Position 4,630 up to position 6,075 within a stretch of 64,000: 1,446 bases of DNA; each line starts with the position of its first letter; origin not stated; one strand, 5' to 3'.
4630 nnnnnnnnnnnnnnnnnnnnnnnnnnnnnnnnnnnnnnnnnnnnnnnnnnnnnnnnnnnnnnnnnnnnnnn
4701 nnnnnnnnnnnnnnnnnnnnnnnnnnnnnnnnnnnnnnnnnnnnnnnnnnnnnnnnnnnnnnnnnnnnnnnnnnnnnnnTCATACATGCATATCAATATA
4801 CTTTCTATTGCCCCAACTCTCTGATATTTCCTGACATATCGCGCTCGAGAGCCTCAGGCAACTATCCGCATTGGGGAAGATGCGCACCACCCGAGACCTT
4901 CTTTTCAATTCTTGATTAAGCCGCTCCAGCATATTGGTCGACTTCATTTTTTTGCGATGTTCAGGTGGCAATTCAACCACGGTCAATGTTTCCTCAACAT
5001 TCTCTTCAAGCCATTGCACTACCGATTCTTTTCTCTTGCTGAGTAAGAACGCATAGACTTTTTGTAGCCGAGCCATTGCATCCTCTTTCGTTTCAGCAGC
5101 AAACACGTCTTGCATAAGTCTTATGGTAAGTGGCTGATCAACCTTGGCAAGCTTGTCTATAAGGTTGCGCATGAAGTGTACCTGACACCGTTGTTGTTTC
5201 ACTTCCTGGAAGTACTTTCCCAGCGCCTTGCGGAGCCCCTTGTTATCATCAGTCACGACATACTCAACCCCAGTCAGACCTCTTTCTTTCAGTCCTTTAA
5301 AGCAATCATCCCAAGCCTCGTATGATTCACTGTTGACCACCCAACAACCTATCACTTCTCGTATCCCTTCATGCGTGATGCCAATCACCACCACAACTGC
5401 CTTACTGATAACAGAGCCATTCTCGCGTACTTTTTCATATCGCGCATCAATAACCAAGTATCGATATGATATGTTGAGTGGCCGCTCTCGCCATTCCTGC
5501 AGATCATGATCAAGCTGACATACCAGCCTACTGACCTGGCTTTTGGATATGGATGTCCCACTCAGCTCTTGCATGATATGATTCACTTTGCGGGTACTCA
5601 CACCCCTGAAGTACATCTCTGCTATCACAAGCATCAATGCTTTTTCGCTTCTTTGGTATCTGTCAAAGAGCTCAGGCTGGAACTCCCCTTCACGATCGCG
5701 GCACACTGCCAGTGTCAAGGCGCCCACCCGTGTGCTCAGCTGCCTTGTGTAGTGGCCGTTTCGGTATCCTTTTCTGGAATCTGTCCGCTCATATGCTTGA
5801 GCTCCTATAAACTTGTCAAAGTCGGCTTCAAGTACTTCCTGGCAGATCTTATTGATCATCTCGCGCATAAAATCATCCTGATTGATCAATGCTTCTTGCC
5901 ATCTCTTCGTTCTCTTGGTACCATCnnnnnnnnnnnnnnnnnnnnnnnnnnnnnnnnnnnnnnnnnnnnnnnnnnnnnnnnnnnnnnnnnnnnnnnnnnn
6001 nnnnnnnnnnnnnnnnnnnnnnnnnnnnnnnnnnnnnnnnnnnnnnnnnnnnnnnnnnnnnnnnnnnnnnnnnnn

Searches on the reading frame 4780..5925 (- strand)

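Call 15: search_protein_families(library=ncbifam, proteins=[window:4780-5925:-], max_evalue=0.00001)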
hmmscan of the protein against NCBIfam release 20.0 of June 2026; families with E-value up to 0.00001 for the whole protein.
window:4780-5925:- (381 aa): 5 families
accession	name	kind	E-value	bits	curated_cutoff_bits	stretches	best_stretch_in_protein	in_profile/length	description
NF033543.2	transpos_IS256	equivalog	5.1e-109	364.3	150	1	37-366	2-337/338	IS256 family transposase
NF041731.2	transpos_ISH6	equivalog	2.8e-25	89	240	1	16-344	26-380/414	ISH6 family transposase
NF033544.1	transpos_IS1249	exception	1.1e-09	37.9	300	1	152-338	82-262/382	IS1249 family transposase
NF033587.1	transpos_IS6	equivalog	7.8e-09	35.5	125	1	91-288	4-192/202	IS6 family transposase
NF033572.1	transpos_ISKra4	equivalog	4.1e-07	29.4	205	1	20-148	32-168/422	ISKra4 family transposase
